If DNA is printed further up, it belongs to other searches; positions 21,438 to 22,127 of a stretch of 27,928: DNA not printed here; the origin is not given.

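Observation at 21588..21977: AT-rich gene for a small secreted two-cysteine protein, transcribed against the late operon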

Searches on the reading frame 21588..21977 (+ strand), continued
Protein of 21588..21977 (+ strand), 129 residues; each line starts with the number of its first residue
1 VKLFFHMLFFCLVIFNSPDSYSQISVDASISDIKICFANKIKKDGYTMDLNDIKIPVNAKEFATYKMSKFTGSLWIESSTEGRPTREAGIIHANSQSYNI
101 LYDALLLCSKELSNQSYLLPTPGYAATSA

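Call 52: fold_search(model_id=the predicted structure, library=viral)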
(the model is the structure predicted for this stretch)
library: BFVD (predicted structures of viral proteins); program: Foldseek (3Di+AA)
matches with E <= 10: 1234; with E <= 0.001: 1
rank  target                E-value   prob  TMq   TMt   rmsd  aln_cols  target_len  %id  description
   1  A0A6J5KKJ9            3.3e-04  1.00  0.50  0.47   8.6       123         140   10  Lipoprotein [uncultured Caudovirales phage]
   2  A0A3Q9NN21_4          1.2e-03  1.00  0.39  0.06   8.2       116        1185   15  (no name in the UniProt tables at hand)
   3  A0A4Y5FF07            1.6e-03  0.98  0.35  0.29  13.6       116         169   15  Uncharacterized protein [Lactobacillus phage 3-521]
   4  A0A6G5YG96            4.9e-03  0.90  0.34  0.29  22.5       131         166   12  (no name in the UniProt tables at hand)
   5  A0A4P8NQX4            7.5e-03  0.92  0.34  0.08   7.6       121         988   12  (no name in the UniProt tables at hand)
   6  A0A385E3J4            9.6e-03  1.00  0.42  0.32   3.4        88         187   11  (no name in the UniProt tables at hand)
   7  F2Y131                9.6e-03  0.99  0.39  0.48   4.7        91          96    9  (no name in the UniProt tables at hand)
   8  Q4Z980                1.2e-02  0.96  0.33  0.31   4.4        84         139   14  ORF093 [Staphylococcus phage Twort (strain DSM 17442 / HER 48)]
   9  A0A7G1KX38            1.2e-02  0.90  0.32  0.26   9.9       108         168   15  (no name in the UniProt tables at hand)
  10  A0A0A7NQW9            1.5e-02  0.87  0.36  0.27  17.9       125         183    6  Uncharacterized protein [Lactobacillus phage LfeInf]
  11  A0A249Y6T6            1.6e-02  0.96  0.40  0.35   5.8       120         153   16  (no name in the UniProt tables at hand)
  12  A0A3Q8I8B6            1.9e-02  0.85  0.36  0.29  15.9       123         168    8  Uncharacterized protein [Lactobacillus phage Bromius]
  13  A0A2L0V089            2.1e-02  0.98  0.36  0.59   3.8        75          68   15  Uncharacterized protein [Agrobacterium phage Atu_ph07]
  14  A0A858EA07            2.1e-02  0.66  0.31  0.27  23.0       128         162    9  Uncharacterized protein [Listeria phage vB_Liva_VAfA18]
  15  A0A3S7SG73            2.3e-02  1.00  0.46  0.55   3.6        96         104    6  (no name in the UniProt tables at hand)
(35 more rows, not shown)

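Call 58: list_cluster_members(proteins=[P0018, window:21588-21974:+, P0022])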
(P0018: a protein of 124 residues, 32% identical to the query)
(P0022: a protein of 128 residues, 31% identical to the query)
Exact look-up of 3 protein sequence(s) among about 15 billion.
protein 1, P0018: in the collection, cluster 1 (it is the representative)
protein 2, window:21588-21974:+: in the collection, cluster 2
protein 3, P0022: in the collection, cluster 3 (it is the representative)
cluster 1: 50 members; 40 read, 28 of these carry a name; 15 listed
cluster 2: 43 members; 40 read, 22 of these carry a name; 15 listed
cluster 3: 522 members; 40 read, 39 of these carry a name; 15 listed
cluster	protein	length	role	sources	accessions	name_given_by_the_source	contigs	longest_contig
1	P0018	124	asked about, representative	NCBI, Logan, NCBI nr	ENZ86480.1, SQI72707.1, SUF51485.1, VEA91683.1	50S ribosomal protein L1 [Salmonella enterica subsp. houtenae serovar Houten] | Putative exported protein [Salmonella enterica subsp. houtenae serovar 16:z4,z32:-- str. ...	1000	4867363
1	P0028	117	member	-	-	hypothetical protein CTQ56_003676 [Salmonella enterica subsp. houtenae] | 50S ribosomal protein L1 n=14 Tax=Salmonella enterica TaxID=28901 RepID=A0A702LQX1_SALHO | hypothetical protein [Salmonella enterica]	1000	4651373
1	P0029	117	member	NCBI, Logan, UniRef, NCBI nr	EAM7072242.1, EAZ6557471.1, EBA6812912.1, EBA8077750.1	hypothetical protein F6G07_11685 [Salmonella enterica] | 50S ribosomal protein L1 n=1 Tax=Salmonella enterica subsp. VII serovar 40:z4,z24:[z39] ... | hypothetical protein [Salmonella enterica]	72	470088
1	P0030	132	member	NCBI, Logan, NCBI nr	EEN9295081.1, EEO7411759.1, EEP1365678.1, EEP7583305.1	hypothetical protein R5D33_001258 [Salmonella enterica] | hypothetical protein [Salmonella enterica]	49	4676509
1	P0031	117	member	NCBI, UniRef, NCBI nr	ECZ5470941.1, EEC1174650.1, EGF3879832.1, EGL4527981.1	hypothetical protein KHA76_003863 [Salmonella enterica subsp. houtenae serovar ... | 50S ribosomal protein L1 n=1 Tax=Salmonella enterica subsp. houtenae serovar ... | hypothetical protein [Salmonella enterica subsp. houtenae]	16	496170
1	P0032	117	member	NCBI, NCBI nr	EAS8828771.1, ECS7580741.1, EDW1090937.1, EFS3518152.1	hypothetical protein OHS45_002005 [Salmonella enterica] | hypothetical protein [Salmonella enterica]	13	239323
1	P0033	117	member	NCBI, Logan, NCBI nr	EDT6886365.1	hypothetical protein AHX85_002273 [Salmonella enterica subsp. enterica] | hypothetical protein [Salmonella enterica subsp. enterica]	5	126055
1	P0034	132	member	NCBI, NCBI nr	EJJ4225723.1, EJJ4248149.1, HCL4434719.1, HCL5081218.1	hypothetical protein NI420_003161 [Salmonella enterica] | hypothetical protein [Salmonella enterica]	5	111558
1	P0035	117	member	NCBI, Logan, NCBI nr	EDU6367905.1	hypothetical protein CBZ99_002577 [Salmonella enterica subsp. houtenae serovar ... | hypothetical protein [Salmonella enterica subsp. houtenae serovar 40:z4,z24:-]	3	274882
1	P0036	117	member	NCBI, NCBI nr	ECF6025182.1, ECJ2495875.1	hypothetical protein FNH40_09710 [Salmonella enterica subsp. houtenae] | hypothetical protein [Salmonella enterica subsp. houtenae]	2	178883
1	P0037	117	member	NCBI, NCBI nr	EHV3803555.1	hypothetical protein K0N97_003350 [Salmonella enterica] | hypothetical protein [Salmonella enterica]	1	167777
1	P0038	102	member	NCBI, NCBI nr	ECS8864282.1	hypothetical protein DIK64_17830, partial [Salmonella enterica] | hypothetical protein [Salmonella enterica]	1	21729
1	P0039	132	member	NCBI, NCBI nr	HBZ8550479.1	TPA: hypothetical protein MM834_003065 [Salmonella enterica subsp. houtenae] | hypothetical protein [Salmonella enterica subsp. houtenae]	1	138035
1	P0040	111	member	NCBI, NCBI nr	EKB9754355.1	hypothetical protein OOU22_003314, partial [Salmonella enterica] | hypothetical protein [Salmonella enterica]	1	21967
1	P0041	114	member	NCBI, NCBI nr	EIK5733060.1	hypothetical protein LKA02_002482 [Salmonella enterica] | hypothetical protein [Salmonella enterica]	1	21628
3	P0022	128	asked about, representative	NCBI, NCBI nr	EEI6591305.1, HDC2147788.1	TPA: hypothetical protein O7X81_004008 [Salmonella enterica] | hypothetical protein [Salmonella enterica subsp. enterica serovar Typhimurium]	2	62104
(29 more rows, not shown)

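Call 60: find_encoding_contigs(protein=P0023, flank=4000, max_places=2)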
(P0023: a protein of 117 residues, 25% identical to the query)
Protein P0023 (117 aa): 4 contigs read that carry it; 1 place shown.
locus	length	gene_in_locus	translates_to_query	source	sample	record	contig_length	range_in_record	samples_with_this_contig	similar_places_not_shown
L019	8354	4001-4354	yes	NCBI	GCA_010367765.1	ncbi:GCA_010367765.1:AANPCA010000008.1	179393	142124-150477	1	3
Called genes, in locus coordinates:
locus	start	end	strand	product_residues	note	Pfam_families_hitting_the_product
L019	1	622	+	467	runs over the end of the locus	PF02465:FliD_N, PF07196:Flagellin_IN, PF07195:FliD_C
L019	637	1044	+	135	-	PF02561:FliS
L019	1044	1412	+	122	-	PF05400:FliT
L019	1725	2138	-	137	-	PF13987:YedD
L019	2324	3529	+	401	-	PF04143:Sulf_transp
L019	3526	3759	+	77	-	PF01206:TusA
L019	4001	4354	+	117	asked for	-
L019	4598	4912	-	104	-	PF02049:FliE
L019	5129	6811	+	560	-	PF01514:YscJ_FliF, PF08345:YscJ_FliF_C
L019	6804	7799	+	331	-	PF03448:MgtE_N (faint), PF14842:FliG_N, PF14841:FliG_M, PF01706:FliG_C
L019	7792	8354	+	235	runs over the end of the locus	PF02108:FliH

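Call 61: find_encoding_contigs(protein=P0022, flank=4000, max_places=2)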
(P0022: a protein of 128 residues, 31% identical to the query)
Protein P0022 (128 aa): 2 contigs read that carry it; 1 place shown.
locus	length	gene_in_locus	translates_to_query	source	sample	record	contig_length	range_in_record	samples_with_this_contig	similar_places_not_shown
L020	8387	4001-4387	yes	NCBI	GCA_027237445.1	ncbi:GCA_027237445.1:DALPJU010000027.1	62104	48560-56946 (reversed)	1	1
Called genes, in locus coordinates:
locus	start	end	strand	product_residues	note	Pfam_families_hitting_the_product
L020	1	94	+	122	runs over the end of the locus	PF05400:FliT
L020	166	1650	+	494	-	PF00128:Alpha-amylase, PF02324:Glyco_hydro_70 (faint)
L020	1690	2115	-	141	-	-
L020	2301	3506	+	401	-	PF04143:Sulf_transp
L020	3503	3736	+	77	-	PF01206:TusA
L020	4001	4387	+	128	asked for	-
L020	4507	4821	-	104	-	PF02049:FliE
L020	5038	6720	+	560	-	PF01514:YscJ_FliF, PF08345:YscJ_FliF_C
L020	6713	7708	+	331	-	PF03448:MgtE_N (faint), PF14842:FliG_N, PF14841:FliG_M, PF01706:FliG_C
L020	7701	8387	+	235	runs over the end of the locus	PF02108:FliH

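Call 62: find_encoding_contigs(protein=P0014, flank=5000, max_places=3)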
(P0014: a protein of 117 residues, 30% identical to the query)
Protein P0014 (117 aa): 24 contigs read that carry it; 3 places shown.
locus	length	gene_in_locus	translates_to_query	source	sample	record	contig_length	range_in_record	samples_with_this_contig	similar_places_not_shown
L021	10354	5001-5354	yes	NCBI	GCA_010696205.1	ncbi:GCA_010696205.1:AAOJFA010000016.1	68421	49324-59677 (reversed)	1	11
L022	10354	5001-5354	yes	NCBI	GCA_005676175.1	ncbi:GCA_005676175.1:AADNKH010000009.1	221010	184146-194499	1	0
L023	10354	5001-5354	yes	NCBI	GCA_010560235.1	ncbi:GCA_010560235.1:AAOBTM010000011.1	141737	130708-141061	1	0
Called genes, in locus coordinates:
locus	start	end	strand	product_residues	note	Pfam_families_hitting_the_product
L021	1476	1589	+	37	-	PF23676:YnaM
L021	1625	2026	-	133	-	PF02413:Caudo_TAP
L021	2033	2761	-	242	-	PF21882:Gp53-like_C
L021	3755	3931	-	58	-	-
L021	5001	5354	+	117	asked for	-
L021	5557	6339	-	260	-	PF27659:CHP02642 (faint), PF03589:Antiterm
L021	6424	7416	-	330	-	PF25787:HTH_SB (weak)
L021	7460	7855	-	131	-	PF00436:SSB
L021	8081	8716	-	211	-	-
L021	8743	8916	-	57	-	-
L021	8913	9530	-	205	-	PF02498:Bro-N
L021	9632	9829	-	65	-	PF05930:Phage_AlpA, PF12728:HTH_17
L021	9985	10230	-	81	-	-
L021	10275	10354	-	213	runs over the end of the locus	-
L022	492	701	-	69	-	-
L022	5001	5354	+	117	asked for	-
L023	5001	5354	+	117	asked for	-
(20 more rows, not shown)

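Call 67: find_homologous_proteins(query=A2, max_evalue=1)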
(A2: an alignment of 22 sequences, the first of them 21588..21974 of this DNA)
Query A2 (22 sequences) (129 aa, profile of the alignment): 21 proteins with E <= 1 among 608 candidates.
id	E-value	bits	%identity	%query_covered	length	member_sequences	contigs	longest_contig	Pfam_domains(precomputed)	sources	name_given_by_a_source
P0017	4.9e-50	186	31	72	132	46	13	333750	-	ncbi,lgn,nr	ncbi:hypothetical protein N5Z71_001909 [Salmonella enterica]|nr:hypothetical protein [Salmonella ent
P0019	6.7e-50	186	32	74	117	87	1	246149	-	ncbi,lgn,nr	ncbi:hypothetical protein NDG35_001967 [Salmonella enterica]|nr:hypothetical protein [Salmonella ent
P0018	1.2e-49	185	32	72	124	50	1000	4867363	-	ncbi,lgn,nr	ncbi:50S ribosomal protein L1 [Salmonella enterica subsp. houtenae serovar Houten]|nr:Putative expor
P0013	2.2e-49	184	31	72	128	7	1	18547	-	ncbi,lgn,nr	ncbi:hypothetical protein MOQ95_005399 [Salmonella enterica]|nr:hypothetical protein [Salmonella ent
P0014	6.7e-49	182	30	83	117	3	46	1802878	-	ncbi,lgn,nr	ncbi:hypothetical protein LB105_002491 [Salmonella enterica]|nr:hypothetical protein [Salmonella ent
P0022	1.1e-48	182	31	78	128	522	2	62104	-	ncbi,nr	ncbi:TPA: hypothetical protein O7X81_004008 [Salmonella enterica]|nr:hypothetical protein [Salmonell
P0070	1.7e-48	181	32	72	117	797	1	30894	-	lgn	-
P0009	6.5e-47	176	32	71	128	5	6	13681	-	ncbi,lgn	-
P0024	1.1e-45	172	30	87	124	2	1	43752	-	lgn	-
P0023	4.9e-44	167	25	83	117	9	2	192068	-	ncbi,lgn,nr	ncbi:hypothetical protein FPE49_002098 [Salmonella bongori]|nr:hypothetical protein [Salmonella bong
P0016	7.6e-44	166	27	86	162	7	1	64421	-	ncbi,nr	ncbi:TPA: hypothetical protein JDL67_004091 [Salmonella enterica subsp. salamae]|nr:hypothetical pro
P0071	1.1e-42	162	30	72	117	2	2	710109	-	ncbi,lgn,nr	ncbi:TPA: hypothetical protein M4K80_000279 [Salmonella enterica]|nr:hypothetical protein [Salmonell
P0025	2.0e-42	161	29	87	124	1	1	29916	-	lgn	-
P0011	1.2e-39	152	32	86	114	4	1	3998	-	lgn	-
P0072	1.7e-38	149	27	87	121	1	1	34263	-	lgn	-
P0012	6.0e-34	134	28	85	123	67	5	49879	-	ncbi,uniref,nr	ncbi:TPA: hypothetical protein H2R31_004997 [Salmonella enterica]|uniref:Uncharacterized protein n=1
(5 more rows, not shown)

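Call 72: search_dna_similar(query=window:21588-21974:+, collection=phages, mode=protein, max_evalue=0.01, max_rows=20)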
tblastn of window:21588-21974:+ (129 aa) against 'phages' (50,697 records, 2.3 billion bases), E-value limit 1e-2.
Records with a match: 1; places in all: 1; records where one place covers at least 80% of the query: 0.
Best place of each record, by identity: <60% 1.
By first word of the organism name: Salmonella 1.
By host as written in the record: Salmonella enterica subsp. enterica serovar Kentucky 1.
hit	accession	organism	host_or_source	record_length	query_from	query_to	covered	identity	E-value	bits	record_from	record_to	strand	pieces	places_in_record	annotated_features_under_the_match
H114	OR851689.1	Salmonella phage S.Kent 1-2-1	Salmonella enterica subsp. enterica ...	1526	21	113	72%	32.3%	2e-5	48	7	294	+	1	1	record has no annotation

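Call 73: search_dna_similar(query=window:21588-21974:+, collection=plasmids, mode=protein, max_evalue=0.01, max_rows=20)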
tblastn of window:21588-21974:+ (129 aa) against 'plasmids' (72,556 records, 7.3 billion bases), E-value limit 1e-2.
Records with a match: 10; places in all: 10; records where one place covers at least 80% of the query: 5.
Best place of each record, by identity: <60% 10.
By first word of the organism name: Salmonella 10.
By predicted mobility (MOB-suite, as given by PLSDB): conjugative 5; non-mobilizable 5.
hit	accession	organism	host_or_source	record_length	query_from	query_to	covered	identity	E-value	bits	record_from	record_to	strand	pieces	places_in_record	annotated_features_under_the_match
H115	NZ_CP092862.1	Salmonella enterica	Homo sapiens,feces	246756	7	119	88%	27.3%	2e-6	52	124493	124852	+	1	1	hypothetical protein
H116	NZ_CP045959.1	Salmonella enterica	Homo sapiens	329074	7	116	85%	28.0%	9e-6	50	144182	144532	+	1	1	hypothetical protein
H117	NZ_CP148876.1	Salmonella enterica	Homo sapiens,single cell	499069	21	113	72%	32.3%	6e-5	48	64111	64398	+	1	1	hypothetical protein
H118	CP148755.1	Salmonella enterica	Pig,single cell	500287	21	113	72%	32.3%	6e-5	48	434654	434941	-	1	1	hypothetical protein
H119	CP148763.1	Salmonella enterica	Pig,single cell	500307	21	113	72%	32.3%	6e-5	48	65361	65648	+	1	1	hypothetical protein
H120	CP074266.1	Salmonella enterica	environmental,surface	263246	21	113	72%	32.3%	7e-5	48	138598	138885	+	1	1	hypothetical protein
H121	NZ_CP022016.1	Salmonella enterica subsp. enterica serovar India str. ...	-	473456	21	113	72%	32.3%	1e-4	47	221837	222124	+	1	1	hypothetical protein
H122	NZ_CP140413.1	Salmonella enterica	-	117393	1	113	88%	26.4%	4e-3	43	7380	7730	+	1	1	none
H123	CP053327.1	Salmonella enterica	Isolate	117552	1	113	88%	26.4%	4e-3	43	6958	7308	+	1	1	none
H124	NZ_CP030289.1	Salmonella enterica subsp. enterica serovar Gaminara str. ...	Lacertilia,blood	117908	1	113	88%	26.4%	4e-3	43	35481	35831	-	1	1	none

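Call 78: search_protein_families(library=pfam, alignment_id=A2, max_evalue=1)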
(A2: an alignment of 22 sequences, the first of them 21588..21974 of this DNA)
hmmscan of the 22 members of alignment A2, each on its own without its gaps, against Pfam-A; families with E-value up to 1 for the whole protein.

A. member 1, window:21588-21974:+ (129 aa): 1 family
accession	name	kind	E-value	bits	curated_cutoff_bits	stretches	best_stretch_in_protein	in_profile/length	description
PF07692.16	Fea1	-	0.013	15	25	1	39-112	33-105/359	Low iron-inducible periplasmic protein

B. families by the number of members that match (of 22 scanned): 3 families
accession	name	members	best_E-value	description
PF00367.25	PTS_EIIB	2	0.12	phosphotransferase system, EIIB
PF07692.16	Fea1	1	0.013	Low iron-inducible periplasmic protein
PF10260.14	SAYSvFN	1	0.19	Uncharacterized conserved domain (SAYSvFN)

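Call 79: search_protein_families(library=padloc, proteins=[window:21588-21974:+, P0003, P0009, P0018, P0012], max_evalue=1)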
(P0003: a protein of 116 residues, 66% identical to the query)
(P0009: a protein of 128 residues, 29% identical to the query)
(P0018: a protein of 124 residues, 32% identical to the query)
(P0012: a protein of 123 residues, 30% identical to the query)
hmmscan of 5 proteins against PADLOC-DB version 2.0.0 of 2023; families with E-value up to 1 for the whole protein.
window:21588-21974:+ (129 aa): 0 families

P0003 (116 aa): 0 families

P0009 (128 aa): 0 families

P0018 (124 aa): 0 families

P0012 (123 aa): 0 families
